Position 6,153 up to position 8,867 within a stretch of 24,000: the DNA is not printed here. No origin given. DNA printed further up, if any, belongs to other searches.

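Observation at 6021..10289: Overlapping four-gene cassette: small helical protein, 804-aa GHKL ATPase, Vsr-like nuclease, Dcm methyltransferase. Candidate undescribed methylation-linked ATP-dependent system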

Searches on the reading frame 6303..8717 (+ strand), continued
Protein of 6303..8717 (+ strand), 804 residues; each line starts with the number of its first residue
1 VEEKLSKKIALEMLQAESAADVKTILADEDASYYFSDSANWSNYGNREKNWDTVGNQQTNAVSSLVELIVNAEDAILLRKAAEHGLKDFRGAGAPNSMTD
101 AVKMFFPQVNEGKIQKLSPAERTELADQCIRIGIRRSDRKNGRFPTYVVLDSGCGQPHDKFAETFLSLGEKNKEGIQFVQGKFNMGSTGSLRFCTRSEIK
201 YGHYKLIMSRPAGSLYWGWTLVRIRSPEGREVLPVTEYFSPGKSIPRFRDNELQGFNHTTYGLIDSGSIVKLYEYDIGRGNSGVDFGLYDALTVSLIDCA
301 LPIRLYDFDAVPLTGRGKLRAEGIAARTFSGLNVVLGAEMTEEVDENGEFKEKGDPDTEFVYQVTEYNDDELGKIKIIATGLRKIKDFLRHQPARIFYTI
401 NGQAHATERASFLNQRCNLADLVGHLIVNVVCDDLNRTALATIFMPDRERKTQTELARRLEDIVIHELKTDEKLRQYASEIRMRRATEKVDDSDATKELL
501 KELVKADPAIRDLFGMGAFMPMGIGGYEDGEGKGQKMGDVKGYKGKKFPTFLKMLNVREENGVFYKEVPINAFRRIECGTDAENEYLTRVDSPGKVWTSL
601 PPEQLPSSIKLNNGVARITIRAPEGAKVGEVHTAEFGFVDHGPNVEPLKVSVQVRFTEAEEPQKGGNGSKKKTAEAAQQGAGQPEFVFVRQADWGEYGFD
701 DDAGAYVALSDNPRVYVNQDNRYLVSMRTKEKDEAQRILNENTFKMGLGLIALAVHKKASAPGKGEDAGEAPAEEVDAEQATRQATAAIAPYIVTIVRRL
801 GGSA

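Call 28: fold_search(model_id=the predicted structure, library=pdb)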
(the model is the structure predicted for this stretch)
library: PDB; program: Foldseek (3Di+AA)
matches with E <= 10: 1034; with E <= 0.001: 35
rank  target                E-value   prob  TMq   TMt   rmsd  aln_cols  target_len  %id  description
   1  8h77_B                6.3e-06  1.00  0.25  0.31  11.0       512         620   10  Hsp90-AhR-p23-XAP2 complex (released 2023-01-04)
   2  9o0g_D                6.6e-06  1.00  0.24  0.30  23.3       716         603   10  CryoEM structure of M. mazei topoisomerase VI(A-E342Q)-minicircle DNA complex in cleavage state (released 2026-02-25)
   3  8gae_B                9.9e-06  1.00  0.21  0.26   8.2       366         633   12  Hsp90 provides platform for CRaf dephosphorylation by PP5 (released 2023-04-26)
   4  7zr0_B                1.0e-05  1.00  0.22  0.27   7.5       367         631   11  CryoEM structure of HSP90-CDC37-BRAF(V600E) complex. (released 2022-12-14)
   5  9kqn_A                1.0e-05  1.00  0.21  0.26   7.1       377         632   11  Hsp90-Cdc37-PINK1 complex (released 2025-10-15)
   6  8ffv_A                1.2e-05  1.00  0.22  0.27   8.0       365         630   10  Cryo-EM structure of the GR-Hsp90-FKBP52 complex (released 2023-11-01)
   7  8gae_A                2.0e-05  1.00  0.22  0.27   7.3       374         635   12  Hsp90 provides platform for CRaf dephosphorylation by PP5 (released 2023-04-26)
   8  8fx4_A                4.7e-05  1.00  0.22  0.27   8.5       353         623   11  GC-C-Hsp90-Cdc37 regulatory complex (released 2023-07-12)
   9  2hkj                  7.0e-05  1.00  0.21  0.33  18.4       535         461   10  Topoisomerase VI-B bound to radicicol (released 2006-08-29)
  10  1mx0_E                1.3e-04  1.00  0.23  0.37  18.1       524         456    8  Structure of topoisomerase subunit (released 2003-01-07)
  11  7kw7_A                1.5e-04  1.00  0.20  0.25   9.3       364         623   11  Atomic cryoEM structure of Hsp90-Hsp70-Hop-GR (released 2021-12-08)
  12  3k98_A                1.6e-04  1.00  0.14  0.45   9.5       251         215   11  HSP90 N-terminal domain in complex with (1R)-2-(5-chloro-2,4-dihydroxybenzoyl)-N-ethylisoindoline-1-carboxamide (released 2010-02-09)
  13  5in9_A                2.3e-04  1.00  0.15  0.45  10.4       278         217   10  Crystal structure of Grp94 bound to methyl 3-chloro-2-(2-(1-((5-chlorofuran-2-yl)methyl)-1H-imidazol-2-yl)ethyl)-4,6-d (released 2016-05-04)
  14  6asq_B                2.6e-04  1.00  0.15  0.47   8.3       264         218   12  Structure of Grp94 bound to methyl 2-[2-(2-benzylpyridin-3-yl)ethyl]-3-chloro-4,6-dihydroxybenzoate, a pan-Hsp90 inhib (released 2018-04-18)
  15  1u0z_B                2.7e-04  1.00  0.14  0.40  10.1       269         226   12  N-Domain Of Grp94 Lacking The Charged Domain In Complex With Radicicol (released 2005-07-05)
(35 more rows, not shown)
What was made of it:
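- On GHKL ATPase superfamily (Bergerat fold): Foldseek probability 1.00 to Hsp90, topoisomerase VI-B and SMCHD1, with 350-700 aligned columns that include the transducer (call 28).
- Checked: It rests on the motifs plus a Foldseek match of the AlphaFold model to Hsp90, topoisomerase VI-B and SMCHD1 (E 6e-6 to 5e-4, call 28).
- Foldseek matches to Hsp90, topoisomerase VI-B and SMCHD1 (call 28). The fold is the same superfamily as MutL (call 28).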

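Call 31: search_protein_families(library=pfam, proteins=[L030:5029-6234:-, L031:7312-8676:+, L042:3854-4906:+, L017:4531-4944:+, L017:4160-4534:+, L005:10118-11821:+, L051:7352-10177:+, L031:1842-2939:-, L031:2970-4124:-, L047:4333-4659:-], max_evalue=0.001)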
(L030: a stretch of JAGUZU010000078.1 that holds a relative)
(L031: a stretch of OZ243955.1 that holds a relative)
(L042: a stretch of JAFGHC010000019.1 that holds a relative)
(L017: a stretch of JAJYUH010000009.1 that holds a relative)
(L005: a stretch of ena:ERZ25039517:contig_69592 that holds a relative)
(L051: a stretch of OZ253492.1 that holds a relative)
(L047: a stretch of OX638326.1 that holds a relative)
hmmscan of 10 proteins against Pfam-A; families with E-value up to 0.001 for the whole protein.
L030:5029-6234:- (401 aa): 1 family
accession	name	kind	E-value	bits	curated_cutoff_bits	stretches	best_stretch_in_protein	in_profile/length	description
PF01555.25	N6_N4_Mtase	-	2.6e-15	57.4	26.7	1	41-93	160-212/221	DNA methylase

L031:7312-8676:+ (454 aa): 2 families
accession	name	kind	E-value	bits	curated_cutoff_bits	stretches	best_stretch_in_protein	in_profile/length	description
PF01555.25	N6_N4_Mtase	-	3.5e-24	86.4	26.7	2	40-118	139-215/221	DNA methylase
PF01170.24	UPF0020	-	8e-08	32.6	22.3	0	65-110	8-54/197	RMKL-like, methyltransferase domain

L042:3854-4906:+ (350 aa): 0 families

L017:4531-4944:+ (137 aa): 1 family
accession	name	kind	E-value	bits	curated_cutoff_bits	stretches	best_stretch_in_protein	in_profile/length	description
PF01850.27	PIN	-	1.5e-19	71.2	23.6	1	9-129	1-118/120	PIN domain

L017:4160-4534:+ (124 aa): 1 family
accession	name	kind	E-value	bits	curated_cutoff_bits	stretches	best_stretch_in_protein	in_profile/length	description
PF04014.23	MazE_antitoxin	-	8.9e-09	35.6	24.7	1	56-96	7-46/48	Antidote-toxin recognition MazE, bacterial antitoxin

L005:10118-11821:+ (567 aa): 2 families
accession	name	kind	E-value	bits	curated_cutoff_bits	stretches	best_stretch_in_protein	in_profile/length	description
PF13589.12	HATPase_c_3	-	6.5e-21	75.2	25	1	26-148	3-119/137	Histidine kinase-, DNA gyrase B-, and HSP90-like ATPase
PF09509.15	Hypoth_Ymh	-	1e-10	41.9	25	1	408-486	1-75/119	Protein of unknown function (Hypoth_ymh)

L051:7352-10177:+ (941 aa): 0 families

L031:1842-2939:- (365 aa): 2 families
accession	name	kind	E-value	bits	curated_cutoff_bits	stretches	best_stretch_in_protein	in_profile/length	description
PF00696.33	AA_kinase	-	2.1e-47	162.3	24.9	1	2-232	1-234/234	Amino acid kinase family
PF01472.26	PUA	-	7.6e-19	67.9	24.8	1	273-347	1-74/74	PUA domain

L031:2970-4124:- (384 aa): 1 family
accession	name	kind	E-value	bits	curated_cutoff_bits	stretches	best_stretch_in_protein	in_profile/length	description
PF02595.20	Gly_kinase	-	1.3e-132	442.7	23.3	1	10-376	1-368/372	Glycerate kinase family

L047:4333-4659:- (108 aa): 1 family
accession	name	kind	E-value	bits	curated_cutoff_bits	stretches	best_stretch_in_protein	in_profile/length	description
PF13411.12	MerR_1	-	4.3e-06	27.2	21.6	1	48-94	2-47/69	MerR HTH family regulatory protein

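Call 32: search_protein_representatives(alignment_id=A1)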
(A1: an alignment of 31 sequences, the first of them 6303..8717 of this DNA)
Query: 31 sequences, 792 profile positions. Proteins with E-value up to 0.001 (for the whole library): 2022; up to 1e-10: 1346; up to 1e-30: 628. The best 150 are listed.
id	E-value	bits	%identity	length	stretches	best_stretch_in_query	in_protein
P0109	0.0e+00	1199.1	-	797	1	1-790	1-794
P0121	2.4e-284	961.9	-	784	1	1-789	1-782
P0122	2.0e-267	906.0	-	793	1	12-789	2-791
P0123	2.3e-261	885.9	-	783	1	3-789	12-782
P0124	9.6e-255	864.0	-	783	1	1-789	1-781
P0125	1.5e-218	744.3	-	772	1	3-786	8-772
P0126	2.0e-215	734.0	-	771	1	1-788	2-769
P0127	1.1e-212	725.0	-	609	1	180-790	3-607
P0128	5.1e-212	722.7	-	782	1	1-787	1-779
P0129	2.8e-195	667.4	-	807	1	1-790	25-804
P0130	3.0e-191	654.0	-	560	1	236-788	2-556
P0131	2.1e-188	644.7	-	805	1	1-782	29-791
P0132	7.6e-188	642.8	-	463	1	1-458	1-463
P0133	1.0e-185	635.7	-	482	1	1-504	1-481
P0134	3.9e-184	630.5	-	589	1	185-790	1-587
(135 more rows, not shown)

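Call 33: search_solved_structures(query=A1, max_evalue=10, show_alignments=3)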
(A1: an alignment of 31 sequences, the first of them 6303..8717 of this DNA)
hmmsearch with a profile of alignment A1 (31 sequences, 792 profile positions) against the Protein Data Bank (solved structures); distinct sequences matched with E-value up to 10: 0.

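Call 40: search_dna_similar(query=window:6303-8717:+, collection=plasmids, mode=protein, max_rows=20)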
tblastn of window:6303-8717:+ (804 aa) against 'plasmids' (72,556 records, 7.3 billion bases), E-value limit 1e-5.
Records with a match: 8; places in all: 8; records where one place covers at least 80% of the query: 3.
Best place of each record, by identity: <60% 8.
By first word of the organism name: Halogeometricum 1; Ensifer 1; Devosia 1; Haladaptatus 1; Hymenobacter 1; Natronobeatus 1; Halarchaeum 1; Pontibacillus 1.
By predicted mobility (MOB-suite, as given by PLSDB): non-mobilizable 8.
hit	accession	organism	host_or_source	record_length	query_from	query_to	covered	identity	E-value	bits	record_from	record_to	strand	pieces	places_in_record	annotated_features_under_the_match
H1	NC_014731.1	Halogeometricum borinquense DSM 11551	-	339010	27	720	86%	26.1%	3e-42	174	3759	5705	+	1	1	hypothetical protein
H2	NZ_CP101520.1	Ensifer adhaerens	cell cuture,rhizosphere soil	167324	7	663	82%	26.3%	5e-36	155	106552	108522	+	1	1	hypothetical protein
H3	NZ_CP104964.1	Devosia neptuniae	Vicia costata,cell culture,root nodule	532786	13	661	81%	26.5%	6e-38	161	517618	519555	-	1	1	hypothetical protein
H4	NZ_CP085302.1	Haladaptatus pallidirubidus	cell culture,saline soil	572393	6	630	78%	26.0%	1e-38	163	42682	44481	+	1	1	hypothetical protein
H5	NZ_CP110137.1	Hymenobacter sp. YIM 151858-1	whole organism,soil sample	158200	23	600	72%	27.3%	1e-35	154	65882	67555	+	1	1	hypothetical protein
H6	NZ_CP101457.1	Natronobeatus ordinarius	cell culture,sediment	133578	6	631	78%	23.8%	3e-22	110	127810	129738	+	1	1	hypothetical protein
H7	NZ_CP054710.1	Halarchaeum sp. CBA1220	solar salt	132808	5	631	78%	23.8%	1e-19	102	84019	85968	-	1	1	hypothetical protein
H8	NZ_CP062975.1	Pontibacillus sp. ALD_SL1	mangrove mud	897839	34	504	59%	29.1%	2e-29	134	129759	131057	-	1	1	hypothetical protein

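Call 41: search_dna_similar(query=window:6303-8717:+, collection=phages, mode=protein, max_rows=10)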
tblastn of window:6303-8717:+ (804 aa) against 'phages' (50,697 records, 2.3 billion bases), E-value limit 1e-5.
No match.
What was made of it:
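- Tried and rejected: There were 8 plasmid hits, all 'hypothetical protein', and no phage hits (calls 40, 41).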

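Call 42: get_annotated_region(hit=H2, flank=6000)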
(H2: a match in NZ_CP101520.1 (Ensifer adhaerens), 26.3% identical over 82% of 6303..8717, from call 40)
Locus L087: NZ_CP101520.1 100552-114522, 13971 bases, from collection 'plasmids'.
description: Ensifer adhaerens strain NER9 plasmid pC, complete sequence
organism: Ensifer adhaerens (NCBI taxid 106592)
taxonomy: Bacteria; Pseudomonadota; Alphaproteobacteria; Hyphomicrobiales; Rhizobiaceae; Ensifer; Ensifer adhaerens
host: -; source: cell cuture,rhizosphere soil; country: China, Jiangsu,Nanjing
typing (MOB-suite, as given by PLSDB): non-mobilizable; mating-pair formation MPF_T
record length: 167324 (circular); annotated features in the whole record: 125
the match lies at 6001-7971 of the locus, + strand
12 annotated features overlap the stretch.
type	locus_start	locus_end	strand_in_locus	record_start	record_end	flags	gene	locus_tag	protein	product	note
CDS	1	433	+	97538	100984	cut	-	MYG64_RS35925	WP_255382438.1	ATP-binding protein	-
CDS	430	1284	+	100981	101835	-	-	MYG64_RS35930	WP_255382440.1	phosphoadenosine phosphosulfate reductase family protein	-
CDS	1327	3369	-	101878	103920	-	-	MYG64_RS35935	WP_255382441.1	hypothetical protein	-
CDS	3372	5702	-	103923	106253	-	-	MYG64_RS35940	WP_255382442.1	sensor histidine kinase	-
CDS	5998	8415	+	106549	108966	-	-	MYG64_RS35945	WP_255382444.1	hypothetical protein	-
CDS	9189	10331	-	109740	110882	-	-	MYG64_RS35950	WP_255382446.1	RHE_PE00001 family protein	-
CDS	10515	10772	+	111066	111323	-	-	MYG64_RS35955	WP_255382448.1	type II toxin-antitoxin system VapB family antitoxin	-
CDS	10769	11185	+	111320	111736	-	-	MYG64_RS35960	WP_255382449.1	type II toxin-antitoxin system VapC family toxin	-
CDS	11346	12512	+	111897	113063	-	-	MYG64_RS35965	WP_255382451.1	site-specific integrase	GO:0015074 - DNA integration [Evidence IEA]; GO:0006310 - DNA recombination [Evidence IEA]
CDS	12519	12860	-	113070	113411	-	-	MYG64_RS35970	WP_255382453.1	hypothetical protein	-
CDS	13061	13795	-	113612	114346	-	-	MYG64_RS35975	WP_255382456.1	NYN domain-containing protein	-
CDS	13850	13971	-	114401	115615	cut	repC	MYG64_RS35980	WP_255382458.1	plasmid replication protein RepC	-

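Call 43: get_annotated_region(hit=H1, flank=6000)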
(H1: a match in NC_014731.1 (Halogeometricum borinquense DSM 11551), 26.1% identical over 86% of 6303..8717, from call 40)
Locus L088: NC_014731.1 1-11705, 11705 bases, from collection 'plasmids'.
description: Halogeometricum borinquense DSM 11551 plasmid pHBOR02, complete sequence
organism: Halogeometricum borinquense DSM 11551 (NCBI taxid 469382)
taxonomy: Archaea; Euryarchaeota; Halobacteria; Halobacteriales; Haloferacaceae; Halogeometricum; Halogeometricum borinquense; Halogeometricum borinquense DSM 11551
host: -; source: -; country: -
typing (MOB-suite, as given by PLSDB): non-mobilizable
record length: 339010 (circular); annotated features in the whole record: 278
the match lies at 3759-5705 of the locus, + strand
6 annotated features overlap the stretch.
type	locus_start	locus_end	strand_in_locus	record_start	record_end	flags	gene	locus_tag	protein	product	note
CDS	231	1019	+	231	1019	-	-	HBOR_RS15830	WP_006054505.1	hypothetical protein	-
CDS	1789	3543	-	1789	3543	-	-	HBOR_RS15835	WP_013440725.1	site-specific DNA-methyltransferase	GO:0009307 - DNA restriction-modification system [Evidence IEA]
CDS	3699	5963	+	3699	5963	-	-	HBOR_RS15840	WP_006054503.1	hypothetical protein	-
CDS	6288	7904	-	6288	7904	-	-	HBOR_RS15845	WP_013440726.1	hypothetical protein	-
CDS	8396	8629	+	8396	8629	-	-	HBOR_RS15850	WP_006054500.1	hypothetical protein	-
CDS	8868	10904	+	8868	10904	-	-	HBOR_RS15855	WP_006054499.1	sister chromatid cohesion protein PDS5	-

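Call 44: get_annotated_region(hit=H5, flank=6000)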
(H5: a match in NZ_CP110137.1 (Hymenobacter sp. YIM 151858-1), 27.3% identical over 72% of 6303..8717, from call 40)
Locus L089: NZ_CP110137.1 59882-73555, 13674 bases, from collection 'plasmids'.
description: Hymenobacter sp. YIM 151858-1 plasmid unnamed1
organism: Hymenobacter sp. YIM 151858-1 (NCBI taxid 2987688)
taxonomy: Bacteria; Bacteroidota; Cytophagia; Cytophagales; Hymenobacteraceae; Hymenobacter; Hymenobacter sp. YIM 151858-1
host: -; source: whole organism,soil sample; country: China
typing (MOB-suite, as given by PLSDB): non-mobilizable
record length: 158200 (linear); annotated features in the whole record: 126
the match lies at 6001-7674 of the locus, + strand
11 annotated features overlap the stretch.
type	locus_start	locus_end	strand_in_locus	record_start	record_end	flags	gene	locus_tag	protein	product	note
CDS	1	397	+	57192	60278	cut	-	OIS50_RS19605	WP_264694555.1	lantibiotic dehydratase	-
CDS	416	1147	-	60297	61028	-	-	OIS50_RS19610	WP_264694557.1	LytTR family DNA-binding domain-containing protein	-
CDS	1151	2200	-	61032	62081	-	-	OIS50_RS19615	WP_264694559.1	histidine kinase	GO:0000160 - phosphorelay signal transduction system [Evidence IEA]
CDS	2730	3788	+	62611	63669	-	-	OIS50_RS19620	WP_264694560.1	hypothetical protein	-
CDS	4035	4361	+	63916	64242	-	-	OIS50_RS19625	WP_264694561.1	TfoX/Sxy family protein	-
CDS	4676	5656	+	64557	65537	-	-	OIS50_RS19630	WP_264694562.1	tyrosine-type recombinase/integrase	GO:0015074 - DNA integration [Evidence IEA]; GO:0006310 - DNA recombination [Evidence IEA]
CDS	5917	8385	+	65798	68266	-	-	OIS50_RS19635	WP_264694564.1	hypothetical protein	-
CDS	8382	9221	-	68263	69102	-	-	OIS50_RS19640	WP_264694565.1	SIR2 family protein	-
CDS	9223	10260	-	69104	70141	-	-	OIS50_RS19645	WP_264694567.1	DUF262 domain-containing protein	-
CDS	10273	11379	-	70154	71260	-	-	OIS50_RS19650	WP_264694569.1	phosphoadenosine phosphosulfate reductase family protein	-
CDS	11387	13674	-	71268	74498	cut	-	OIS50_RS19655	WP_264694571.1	hypothetical protein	-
